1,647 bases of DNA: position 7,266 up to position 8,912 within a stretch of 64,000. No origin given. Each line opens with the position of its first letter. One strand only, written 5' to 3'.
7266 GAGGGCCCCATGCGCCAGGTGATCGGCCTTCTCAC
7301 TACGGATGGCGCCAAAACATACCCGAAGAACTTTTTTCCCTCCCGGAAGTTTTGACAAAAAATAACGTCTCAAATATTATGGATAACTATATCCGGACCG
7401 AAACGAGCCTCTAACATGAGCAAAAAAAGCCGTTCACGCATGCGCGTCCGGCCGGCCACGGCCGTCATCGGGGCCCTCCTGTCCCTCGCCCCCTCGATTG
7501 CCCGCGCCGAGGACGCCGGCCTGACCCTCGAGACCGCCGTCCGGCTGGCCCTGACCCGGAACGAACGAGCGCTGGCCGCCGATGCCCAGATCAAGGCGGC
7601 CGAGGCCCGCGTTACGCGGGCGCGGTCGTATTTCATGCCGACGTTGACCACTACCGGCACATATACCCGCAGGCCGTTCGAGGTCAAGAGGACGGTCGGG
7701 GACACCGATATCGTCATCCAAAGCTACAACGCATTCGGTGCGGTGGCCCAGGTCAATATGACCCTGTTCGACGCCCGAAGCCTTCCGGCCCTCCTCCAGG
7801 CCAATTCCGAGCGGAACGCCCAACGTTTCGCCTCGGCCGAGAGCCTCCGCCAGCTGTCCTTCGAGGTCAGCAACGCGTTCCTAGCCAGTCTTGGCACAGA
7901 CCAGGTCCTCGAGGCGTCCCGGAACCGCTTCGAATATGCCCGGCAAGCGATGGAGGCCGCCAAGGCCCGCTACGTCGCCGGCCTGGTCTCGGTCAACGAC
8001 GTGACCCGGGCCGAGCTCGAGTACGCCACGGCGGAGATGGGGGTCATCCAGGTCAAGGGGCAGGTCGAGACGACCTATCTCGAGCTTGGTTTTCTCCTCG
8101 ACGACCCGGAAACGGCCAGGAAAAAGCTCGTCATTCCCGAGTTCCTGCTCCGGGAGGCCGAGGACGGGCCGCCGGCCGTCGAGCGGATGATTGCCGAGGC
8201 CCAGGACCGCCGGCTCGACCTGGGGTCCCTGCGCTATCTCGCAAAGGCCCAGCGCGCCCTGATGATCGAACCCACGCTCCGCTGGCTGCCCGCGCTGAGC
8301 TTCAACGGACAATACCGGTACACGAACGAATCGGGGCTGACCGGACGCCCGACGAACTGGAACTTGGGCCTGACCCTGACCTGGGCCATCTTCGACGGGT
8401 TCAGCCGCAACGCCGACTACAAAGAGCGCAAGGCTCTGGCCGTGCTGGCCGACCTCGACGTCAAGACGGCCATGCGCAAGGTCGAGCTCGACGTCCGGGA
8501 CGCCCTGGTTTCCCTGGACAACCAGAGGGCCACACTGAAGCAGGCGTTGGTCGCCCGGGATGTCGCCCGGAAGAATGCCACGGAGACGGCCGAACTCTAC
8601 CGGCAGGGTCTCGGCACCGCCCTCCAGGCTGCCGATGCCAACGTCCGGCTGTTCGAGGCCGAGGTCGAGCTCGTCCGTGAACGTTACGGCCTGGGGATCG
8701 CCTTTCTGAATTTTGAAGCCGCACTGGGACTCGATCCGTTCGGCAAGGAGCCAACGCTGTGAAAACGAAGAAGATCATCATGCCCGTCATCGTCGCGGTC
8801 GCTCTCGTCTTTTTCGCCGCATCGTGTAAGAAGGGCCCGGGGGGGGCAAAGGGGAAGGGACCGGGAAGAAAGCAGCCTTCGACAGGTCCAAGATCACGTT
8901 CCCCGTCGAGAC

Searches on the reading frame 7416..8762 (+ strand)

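Call 72: search_protein_families(library=pfam, proteins=[window:7416-8762:+], max_evalue=0.00001)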
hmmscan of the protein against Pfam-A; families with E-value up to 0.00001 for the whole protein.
window:7416-8762:+ (448 aa): 1 family
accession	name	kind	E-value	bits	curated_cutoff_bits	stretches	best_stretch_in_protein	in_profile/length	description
PF02321.23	OEP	-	8.6e-48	163.1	22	2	256-438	2-187/187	Outer membrane efflux protein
